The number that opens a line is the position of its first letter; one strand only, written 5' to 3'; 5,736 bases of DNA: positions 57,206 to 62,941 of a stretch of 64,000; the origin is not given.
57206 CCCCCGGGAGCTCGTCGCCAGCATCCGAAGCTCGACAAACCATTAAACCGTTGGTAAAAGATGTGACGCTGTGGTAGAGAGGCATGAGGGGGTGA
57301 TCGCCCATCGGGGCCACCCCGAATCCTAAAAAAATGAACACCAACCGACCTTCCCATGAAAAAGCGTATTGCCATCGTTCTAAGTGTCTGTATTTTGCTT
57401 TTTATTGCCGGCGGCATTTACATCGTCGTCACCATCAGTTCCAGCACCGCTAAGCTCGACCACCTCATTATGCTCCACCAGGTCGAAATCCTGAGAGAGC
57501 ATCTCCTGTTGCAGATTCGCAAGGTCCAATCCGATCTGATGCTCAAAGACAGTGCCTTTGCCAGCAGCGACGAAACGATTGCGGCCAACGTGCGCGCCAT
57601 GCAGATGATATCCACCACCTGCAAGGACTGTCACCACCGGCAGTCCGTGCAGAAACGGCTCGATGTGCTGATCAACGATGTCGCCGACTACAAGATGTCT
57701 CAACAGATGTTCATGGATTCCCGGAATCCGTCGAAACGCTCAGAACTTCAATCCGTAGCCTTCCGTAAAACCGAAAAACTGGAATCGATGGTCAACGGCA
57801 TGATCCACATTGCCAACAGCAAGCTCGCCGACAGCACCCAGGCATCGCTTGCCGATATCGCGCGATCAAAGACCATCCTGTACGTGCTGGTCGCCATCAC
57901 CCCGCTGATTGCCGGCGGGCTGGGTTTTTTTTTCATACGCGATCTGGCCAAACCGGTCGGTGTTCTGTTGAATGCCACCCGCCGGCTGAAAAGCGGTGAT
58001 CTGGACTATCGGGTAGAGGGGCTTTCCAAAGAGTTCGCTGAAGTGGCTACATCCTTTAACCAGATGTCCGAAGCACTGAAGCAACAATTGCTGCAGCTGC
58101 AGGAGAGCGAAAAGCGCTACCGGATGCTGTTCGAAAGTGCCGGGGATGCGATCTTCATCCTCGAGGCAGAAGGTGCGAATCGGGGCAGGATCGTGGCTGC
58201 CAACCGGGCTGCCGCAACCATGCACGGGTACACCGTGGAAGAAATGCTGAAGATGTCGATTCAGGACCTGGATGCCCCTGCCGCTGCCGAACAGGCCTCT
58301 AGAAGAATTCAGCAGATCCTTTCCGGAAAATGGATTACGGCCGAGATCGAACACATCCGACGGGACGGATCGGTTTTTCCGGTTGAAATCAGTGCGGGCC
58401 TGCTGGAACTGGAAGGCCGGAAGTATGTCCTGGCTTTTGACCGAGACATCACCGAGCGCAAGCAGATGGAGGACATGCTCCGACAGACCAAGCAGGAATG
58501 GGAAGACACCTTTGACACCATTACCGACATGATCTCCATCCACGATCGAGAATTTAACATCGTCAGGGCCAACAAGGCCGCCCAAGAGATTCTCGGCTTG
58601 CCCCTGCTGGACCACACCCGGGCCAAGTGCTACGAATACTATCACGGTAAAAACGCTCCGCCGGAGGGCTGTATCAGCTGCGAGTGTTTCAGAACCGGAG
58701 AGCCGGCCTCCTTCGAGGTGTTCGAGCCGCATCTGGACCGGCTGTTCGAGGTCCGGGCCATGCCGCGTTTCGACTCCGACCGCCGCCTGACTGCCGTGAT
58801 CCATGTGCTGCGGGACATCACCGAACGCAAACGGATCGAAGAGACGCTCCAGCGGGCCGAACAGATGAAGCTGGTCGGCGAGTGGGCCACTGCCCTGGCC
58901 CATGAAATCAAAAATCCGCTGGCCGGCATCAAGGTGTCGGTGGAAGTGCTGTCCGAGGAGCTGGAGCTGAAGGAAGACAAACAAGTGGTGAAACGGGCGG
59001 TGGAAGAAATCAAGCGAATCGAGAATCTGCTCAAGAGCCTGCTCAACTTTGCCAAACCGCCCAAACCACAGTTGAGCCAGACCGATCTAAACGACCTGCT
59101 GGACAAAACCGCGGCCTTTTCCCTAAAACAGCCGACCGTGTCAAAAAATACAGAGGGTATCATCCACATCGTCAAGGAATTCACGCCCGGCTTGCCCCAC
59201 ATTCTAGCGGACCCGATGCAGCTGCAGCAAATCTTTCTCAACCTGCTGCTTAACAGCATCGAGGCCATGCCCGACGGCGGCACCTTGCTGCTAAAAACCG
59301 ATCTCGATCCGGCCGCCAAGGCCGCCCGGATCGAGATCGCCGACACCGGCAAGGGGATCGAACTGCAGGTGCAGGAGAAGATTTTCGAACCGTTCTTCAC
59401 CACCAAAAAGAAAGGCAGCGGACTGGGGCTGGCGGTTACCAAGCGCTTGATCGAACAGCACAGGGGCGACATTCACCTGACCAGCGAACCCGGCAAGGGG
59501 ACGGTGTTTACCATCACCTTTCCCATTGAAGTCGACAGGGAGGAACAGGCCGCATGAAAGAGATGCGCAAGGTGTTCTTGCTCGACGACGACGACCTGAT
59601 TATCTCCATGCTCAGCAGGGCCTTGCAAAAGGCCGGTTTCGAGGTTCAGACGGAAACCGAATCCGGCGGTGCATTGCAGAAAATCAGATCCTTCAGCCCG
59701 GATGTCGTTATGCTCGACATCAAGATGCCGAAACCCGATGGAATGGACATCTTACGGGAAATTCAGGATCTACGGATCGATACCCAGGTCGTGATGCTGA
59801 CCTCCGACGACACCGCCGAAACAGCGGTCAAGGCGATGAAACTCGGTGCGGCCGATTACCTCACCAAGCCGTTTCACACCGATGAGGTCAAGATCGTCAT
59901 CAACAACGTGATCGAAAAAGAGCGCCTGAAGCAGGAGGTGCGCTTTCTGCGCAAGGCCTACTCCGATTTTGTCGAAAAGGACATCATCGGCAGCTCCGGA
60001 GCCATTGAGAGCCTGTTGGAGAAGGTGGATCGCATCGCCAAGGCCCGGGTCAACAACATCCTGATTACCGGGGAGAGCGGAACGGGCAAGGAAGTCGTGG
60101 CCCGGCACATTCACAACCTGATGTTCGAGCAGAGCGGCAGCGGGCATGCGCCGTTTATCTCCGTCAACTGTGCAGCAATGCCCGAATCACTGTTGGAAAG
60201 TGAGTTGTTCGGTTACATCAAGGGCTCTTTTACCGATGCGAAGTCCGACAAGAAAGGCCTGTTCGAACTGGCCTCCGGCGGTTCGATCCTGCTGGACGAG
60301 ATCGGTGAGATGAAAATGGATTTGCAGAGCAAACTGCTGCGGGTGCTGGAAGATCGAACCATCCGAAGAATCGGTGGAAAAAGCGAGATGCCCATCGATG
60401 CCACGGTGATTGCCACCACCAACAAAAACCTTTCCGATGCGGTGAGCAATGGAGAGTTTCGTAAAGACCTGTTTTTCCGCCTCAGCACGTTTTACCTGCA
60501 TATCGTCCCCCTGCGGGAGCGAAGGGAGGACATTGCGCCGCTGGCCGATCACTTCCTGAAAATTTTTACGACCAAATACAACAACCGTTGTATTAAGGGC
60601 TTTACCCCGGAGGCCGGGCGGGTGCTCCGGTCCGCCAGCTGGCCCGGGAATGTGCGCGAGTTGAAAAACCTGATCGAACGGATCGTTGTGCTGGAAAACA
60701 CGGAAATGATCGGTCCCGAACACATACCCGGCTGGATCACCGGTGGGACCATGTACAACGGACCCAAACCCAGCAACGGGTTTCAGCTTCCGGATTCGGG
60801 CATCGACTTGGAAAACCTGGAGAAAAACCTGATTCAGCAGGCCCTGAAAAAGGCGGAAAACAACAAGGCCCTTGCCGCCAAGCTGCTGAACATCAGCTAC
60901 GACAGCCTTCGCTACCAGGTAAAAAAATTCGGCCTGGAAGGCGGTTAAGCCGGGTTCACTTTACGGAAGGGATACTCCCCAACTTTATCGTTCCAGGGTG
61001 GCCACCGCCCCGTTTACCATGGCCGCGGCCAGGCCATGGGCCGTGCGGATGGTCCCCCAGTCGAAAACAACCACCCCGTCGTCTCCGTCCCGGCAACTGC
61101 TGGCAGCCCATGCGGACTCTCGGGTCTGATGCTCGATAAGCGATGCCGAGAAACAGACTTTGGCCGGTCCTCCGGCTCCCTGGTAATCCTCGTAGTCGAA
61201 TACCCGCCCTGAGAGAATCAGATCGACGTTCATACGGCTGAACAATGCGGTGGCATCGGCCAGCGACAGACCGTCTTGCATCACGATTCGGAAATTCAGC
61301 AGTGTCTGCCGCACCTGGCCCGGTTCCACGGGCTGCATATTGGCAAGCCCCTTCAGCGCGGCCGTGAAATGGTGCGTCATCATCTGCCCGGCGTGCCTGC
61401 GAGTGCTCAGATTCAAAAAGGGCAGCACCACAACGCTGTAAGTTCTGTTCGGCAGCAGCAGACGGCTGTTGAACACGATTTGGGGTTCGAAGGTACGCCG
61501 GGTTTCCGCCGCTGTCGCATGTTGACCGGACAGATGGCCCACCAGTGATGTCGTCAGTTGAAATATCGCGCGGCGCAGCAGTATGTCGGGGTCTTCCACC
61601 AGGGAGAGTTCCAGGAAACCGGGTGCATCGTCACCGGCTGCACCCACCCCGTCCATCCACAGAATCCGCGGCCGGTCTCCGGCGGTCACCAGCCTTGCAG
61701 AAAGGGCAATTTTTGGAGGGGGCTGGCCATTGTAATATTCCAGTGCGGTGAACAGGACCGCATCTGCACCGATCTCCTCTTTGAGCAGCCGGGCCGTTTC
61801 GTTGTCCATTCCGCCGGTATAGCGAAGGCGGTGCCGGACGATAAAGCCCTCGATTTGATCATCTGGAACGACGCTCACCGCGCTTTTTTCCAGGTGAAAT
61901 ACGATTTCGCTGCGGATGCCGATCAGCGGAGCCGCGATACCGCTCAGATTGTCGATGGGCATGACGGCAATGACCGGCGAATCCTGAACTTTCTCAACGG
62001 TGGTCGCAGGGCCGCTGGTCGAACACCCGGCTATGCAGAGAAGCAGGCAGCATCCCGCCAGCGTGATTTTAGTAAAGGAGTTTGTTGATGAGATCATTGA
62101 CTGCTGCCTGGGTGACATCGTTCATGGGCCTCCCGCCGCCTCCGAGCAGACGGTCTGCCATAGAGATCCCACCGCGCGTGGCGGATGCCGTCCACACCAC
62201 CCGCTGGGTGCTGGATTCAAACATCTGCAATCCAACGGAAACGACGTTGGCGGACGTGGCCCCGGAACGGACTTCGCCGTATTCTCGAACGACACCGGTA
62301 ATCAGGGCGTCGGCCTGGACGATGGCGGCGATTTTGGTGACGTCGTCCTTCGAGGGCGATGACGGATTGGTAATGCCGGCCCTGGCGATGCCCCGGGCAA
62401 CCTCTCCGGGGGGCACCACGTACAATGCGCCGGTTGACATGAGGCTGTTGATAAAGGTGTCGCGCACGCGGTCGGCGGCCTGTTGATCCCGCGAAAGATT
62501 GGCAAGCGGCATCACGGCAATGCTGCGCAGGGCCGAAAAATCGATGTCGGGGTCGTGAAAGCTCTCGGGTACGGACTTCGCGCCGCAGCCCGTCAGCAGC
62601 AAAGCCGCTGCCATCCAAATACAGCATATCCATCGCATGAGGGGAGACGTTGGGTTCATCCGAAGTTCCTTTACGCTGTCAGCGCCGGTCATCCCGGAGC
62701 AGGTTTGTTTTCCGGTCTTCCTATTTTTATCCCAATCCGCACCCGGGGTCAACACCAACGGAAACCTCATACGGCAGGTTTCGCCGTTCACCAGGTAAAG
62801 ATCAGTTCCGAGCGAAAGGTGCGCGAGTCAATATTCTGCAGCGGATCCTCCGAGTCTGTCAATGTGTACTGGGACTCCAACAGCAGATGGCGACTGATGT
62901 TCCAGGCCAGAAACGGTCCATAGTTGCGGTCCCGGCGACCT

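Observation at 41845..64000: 22-kb putative extracellular electron transfer locus, from inner membrane to outer membrane, with its own regulators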

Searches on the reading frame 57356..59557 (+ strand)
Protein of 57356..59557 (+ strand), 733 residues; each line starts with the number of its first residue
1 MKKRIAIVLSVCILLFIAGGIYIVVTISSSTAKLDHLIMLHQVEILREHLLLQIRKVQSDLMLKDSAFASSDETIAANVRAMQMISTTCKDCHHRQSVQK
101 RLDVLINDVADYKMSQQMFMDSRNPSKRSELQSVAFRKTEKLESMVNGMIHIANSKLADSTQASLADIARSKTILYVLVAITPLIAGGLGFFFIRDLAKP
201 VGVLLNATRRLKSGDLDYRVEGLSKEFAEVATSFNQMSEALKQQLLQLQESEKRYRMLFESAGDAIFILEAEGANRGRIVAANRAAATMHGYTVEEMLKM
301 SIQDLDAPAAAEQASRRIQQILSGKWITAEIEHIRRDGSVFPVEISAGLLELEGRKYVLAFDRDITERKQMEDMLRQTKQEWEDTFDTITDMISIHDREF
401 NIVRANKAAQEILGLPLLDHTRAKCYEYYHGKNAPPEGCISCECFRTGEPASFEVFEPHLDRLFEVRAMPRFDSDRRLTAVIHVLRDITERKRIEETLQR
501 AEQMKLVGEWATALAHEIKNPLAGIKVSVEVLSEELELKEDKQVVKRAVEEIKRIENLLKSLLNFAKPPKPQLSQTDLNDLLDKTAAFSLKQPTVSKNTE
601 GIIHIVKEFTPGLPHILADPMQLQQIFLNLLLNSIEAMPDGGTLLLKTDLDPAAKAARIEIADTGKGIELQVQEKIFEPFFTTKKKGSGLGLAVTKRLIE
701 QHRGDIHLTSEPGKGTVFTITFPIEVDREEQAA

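Call 5: search_protein_families(library=pfam, proteins=[window:57356-59557:+], max_evalue=0.01)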
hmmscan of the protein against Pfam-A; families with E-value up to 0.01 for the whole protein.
window:57356-59557:+ (733 aa): 9 families
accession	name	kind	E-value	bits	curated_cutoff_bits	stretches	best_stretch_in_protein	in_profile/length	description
PF02518.31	HATPase_c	-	3.2e-27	95.6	26.4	1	619-725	2-110/111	Histidine kinase-, DNA gyrase B-, and HSP90-like ATPase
PF13426.13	PAS_9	-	9.4e-23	80.9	27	2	274-367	8-103/103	PAS domain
PF08448.16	PAS_4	-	2.5e-22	79.6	23.1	2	386-493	1-110/110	PAS fold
PF13188.13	PAS_8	-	4.8e-17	61.6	21.8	2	254-310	2-55/65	PAS domain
PF00512.31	HisKA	-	5e-14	52.5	26.9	1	508-567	3-62/66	His Kinase A (phospho-acceptor) domain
PF00989.32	PAS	-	1.3e-13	51.4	22.6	2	254-365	2-113/113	PAS fold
PF00672.30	HAMP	-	3.4e-09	37.3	25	1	192-243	1-53/53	HAMP domain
PF08447.18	PAS_3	-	5.7e-06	27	25.6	1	280-348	2-73/89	PAS fold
PF13581.12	HATPase_c_2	-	0.0046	17.4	27.4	0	648-708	58-116/127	Histidine kinase-like ATPase domain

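Call 98: search_protein_families(library=ncbifam, proteins=[window:57356-59557:+], max_evalue=0.001)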
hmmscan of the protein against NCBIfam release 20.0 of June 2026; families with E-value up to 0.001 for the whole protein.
window:57356-59557:+ (733 aa): 90 families (the best 25 are shown)
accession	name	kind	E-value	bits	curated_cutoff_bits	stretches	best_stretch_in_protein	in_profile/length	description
NF008468.0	PRK11360.1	equivalog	1.1e-87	294.8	646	2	371-729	259-613/616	two-component system sensor histidine kinase AtoS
NF052574.1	HisKinEspCMyxo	equivalog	1.4e-53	182.3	1200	2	399-725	307-638/785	serine histidine kinase EspC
NF007688.0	PRK10364.1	equivalog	5.2e-52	177.1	479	1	486-731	219-458/460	two-component system sensor histidine kinase ZraS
NF046044.1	PnpS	equivalog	5e-49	167.3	400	2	376-723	51-390/390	two-component system histidine kinase PnpS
NF047874.1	MASE3_PAS_HK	subfamily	5.9e-47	160.8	560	3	617-731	514-632/655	MASE3 domain-containing sensor histidine kinase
NF052573.1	HisKinEspAMyxo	equivalog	1.9e-44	151.8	1400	2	466-724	343-611/755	serine histidine kinase EspA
NF053867.1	SprKinKinDBac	equivalog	9.9e-43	146.3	775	1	484-725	266-498/500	sporulation kinase KinD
NF010411.0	PRK13837.1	equivalog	1.9e-40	138.7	647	1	478-728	421-679/828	two-component system VirA-like sensor kinase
NF033092.0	HK_WalK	equivalog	7.9e-40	137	725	2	473-724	347-594/594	cell wall metabolism sensor histidine kinase WalK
NF008302.0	PRK11091.1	equivalog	4.2e-39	134.4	838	2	462-730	240-511/779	aerobic respiration two-component sensor histidine kinase ArcB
NF010076.0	PRK13557.1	subfamily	7.1e-39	133.6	631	2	472-731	128-401/540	histidine kinase famiy protein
NF041777.1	sens_FixL_Rhizob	equivalog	3.3e-37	128.3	850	2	486-725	234-482/485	sensor protein FixL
TIGR00229.1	sensory_box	domain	3.8e-37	127.2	22.9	2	249-375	1-126/126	PAS domain S-box protein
NF008293.1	PRK11073.1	equivalog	3.4e-36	125.2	240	1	482-724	105-347/349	nitrogen regulation protein NR(II)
NF047497.1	HK_LIC_12097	equivalog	4.5e-35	121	500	1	474-724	117-366/367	LIC_12097 family sensor histidine kinase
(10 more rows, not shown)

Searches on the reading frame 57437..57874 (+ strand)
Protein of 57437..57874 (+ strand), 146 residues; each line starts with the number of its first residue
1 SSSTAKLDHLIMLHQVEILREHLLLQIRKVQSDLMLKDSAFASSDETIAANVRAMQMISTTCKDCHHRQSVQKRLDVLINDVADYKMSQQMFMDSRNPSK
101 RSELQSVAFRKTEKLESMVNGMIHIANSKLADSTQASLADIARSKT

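Call 107: search_solved_structures(query=window:57437-57874:+, max_evalue=1)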
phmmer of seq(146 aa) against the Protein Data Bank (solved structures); distinct sequences matched with E-value up to 1: 1.
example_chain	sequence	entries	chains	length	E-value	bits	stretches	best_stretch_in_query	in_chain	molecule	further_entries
6wvs_A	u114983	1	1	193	0.69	13.5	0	12-51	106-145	DeNovoTIM15 hyperstable de novo TIM barrel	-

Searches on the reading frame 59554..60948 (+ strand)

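Call 5: search_protein_families(library=pfam, proteins=[window:59554-60948:+], max_evalue=0.01)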
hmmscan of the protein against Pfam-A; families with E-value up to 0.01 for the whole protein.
window:59554-60948:+ (464 aa): 14 families
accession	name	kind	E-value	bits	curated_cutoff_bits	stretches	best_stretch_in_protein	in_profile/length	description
PF00158.32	Sigma54_activat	-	6.4e-63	211.9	20.2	1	144-315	1-167/168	Sigma-54 interaction domain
PF00072.30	Response_reg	-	4.1e-26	91.8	30.2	1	7-114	1-108/111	Response regulator receiver domain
PF25601.1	AAA_lid_14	-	2.8e-24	85.2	27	1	321-395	1-74/87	AAA+ ATPase lid domain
PF14532.12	Sigma54_activ_2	-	4.6e-19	69.5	25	1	145-320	1-138/138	Sigma-54 interaction domain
PF02954.25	HTH_8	-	1.8e-11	44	22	1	419-459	2-42/42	Bacterial regulatory protein, Fis family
PF07728.20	AAA_5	-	1e-08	35.7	22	1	168-292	1-124/139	AAA domain (dynein-related subfamily)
PF01078.27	Mg_chelatase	-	3.5e-07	30.3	20.3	1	160-292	16-159/207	Magnesium chelatase, subunit ChlI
PF07724.20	AAA_2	-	3.5e-06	27.6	27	1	167-299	4-133/166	AAA domain (Cdc48 subfamily)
PF00004.35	AAA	-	5.3e-06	27.4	21.2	1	169-298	1-119/131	ATPase family associated with various cellular activities (AAA)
PF13191.12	AAA_16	-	9.2e-06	26.7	32.6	1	146-232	4-92/167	AAA ATPase domain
PF05621.17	TniB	-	0.00063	19.7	22.4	1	150-222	19-90/189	Bacterial TniB protein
PF23198.2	PDE8A_N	-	0.0025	18.2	29.6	1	11-121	17-130/147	PDE8A-like, N-terminal domain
PF00493.29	MCM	-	0.003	17.1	23.3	0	168-292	59-174/224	MCM P-loop domain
PF13245.12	AAA_19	-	0.0046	17.6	25.1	0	165-270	10-120/134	AAA domain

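Call 98: search_protein_families(library=ncbifam, proteins=[window:59554-60948:+], max_evalue=0.001)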
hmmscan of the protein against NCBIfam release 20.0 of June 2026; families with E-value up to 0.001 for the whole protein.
window:59554-60948:+ (464 aa): 118 families (the best 25 are shown)
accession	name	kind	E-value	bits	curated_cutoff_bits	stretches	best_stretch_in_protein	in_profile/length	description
NF008469.0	PRK11361.1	equivalog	4.3e-125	418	714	1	1-462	1-457/461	acetoacetate metabolism transcriptional regulator AtoC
TIGR01818.1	ntrC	equivalog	8.6e-108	361.1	558.6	1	7-395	1-381/463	nitrogen regulation protein NR(I)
TIGR02915.1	PEP_resp_reg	equivalog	5.1e-106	355.2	502.6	1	9-461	3-444/445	PEP-CTERM-box response regulator transcription factor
NF041552.1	TF_PrdR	equivalog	1.3e-98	330.8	795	1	104-459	225-576/577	sigma-54 dependent transcriptional regulator PrdR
NF041946.1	LuxO_transreg_Vib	equivalog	4.1e-94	316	800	1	21-452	13-453/463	quorum-sensing sigma-54 dependent transcriptional regulator LuxO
NF051870.1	NAssimRespRegNtrX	equivalog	7.3e-94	315.2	600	1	5-397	2-387/452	nitrogen assimilation response regulator NtrX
NF050807.1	TransRegFlbDCaul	equivalog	2.6e-91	306.8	750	1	22-463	18-442/454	sigma-54-dependent transcriptional regulator FlbD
NF008176.1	PRK10923.1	equivalog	4.9e-91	305.6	620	1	6-396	5-386/469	nitrogen regulation protein NR(I)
NF007689.0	PRK10365.1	equivalog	1.8e-90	303.9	760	1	7-452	8-435/441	sigma-54-dependent response regulator transcription factor ZraR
NF038308.1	RNA_repair_RtcR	equivalog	7.1e-90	302.3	650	1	87-453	122-505/530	RNA repair transcriptional activator RtcR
NF011695.0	PRK15115.1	equivalog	2.2e-88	297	763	1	4-387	6-374/445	two-component system response regulator GlrR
NF049963.1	RespRegFlgRCampy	domain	4.4e-88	296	750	1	27-389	24-375/429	fla regulon two-component system response regulator FlgR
TIGR01817.1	nifA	equivalog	3e-87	293.6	528.85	1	121-391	176-438/534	nif-specific transcriptional activator NifA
NF003451.0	PRK05022.1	equivalog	1e-84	285.1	476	1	122-462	171-511/512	nitric oxide reductase transcriptional regulator NorR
TIGR02974.1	phageshock_pspF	equivalog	3.5e-78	263.2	443.55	2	144-383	1-235/336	phage shock protein operon transcriptional activator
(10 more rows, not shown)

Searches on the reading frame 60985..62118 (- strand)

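Call 5: search_protein_families(library=pfam, proteins=[window:60985-62118:-], max_evalue=0.01)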
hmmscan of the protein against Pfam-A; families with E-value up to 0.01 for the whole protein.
window:60985-62118:- (377 aa): 1 family
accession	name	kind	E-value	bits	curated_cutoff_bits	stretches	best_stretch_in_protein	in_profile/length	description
PF05643.16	GNA1162-like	-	0.0027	17.7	25.9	0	48-131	13-95/185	Putative lipoprotein GNA1162-like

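Call 7: search_protein_families(library=ncbifam, proteins=[window:60985-62118:-], max_evalue=0.01)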
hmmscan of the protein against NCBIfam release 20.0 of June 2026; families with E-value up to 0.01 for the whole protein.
window:60985-62118:- (377 aa): 0 families

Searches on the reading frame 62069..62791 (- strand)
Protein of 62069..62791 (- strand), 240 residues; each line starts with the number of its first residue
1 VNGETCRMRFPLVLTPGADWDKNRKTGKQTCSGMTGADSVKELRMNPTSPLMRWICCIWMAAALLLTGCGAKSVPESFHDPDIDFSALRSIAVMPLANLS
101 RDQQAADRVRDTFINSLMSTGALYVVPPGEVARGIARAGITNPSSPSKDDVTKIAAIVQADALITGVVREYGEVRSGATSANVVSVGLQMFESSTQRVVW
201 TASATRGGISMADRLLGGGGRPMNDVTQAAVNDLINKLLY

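Call 5: search_protein_families(library=pfam, proteins=[window:62069-62791:-], max_evalue=0.01)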
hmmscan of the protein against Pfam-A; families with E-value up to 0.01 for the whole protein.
window:62069-62791:- (240 aa): 1 family
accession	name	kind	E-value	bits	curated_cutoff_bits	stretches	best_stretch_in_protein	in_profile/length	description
PF05643.16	GNA1162-like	-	5.5e-10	39.6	25.9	1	87-236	10-154/185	Putative lipoprotein GNA1162-like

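Call 98: search_protein_families(library=ncbifam, proteins=[window:62069-62791:-], max_evalue=0.001)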
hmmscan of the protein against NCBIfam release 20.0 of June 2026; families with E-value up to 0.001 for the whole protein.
window:62069-62791:- (240 aa): 0 families
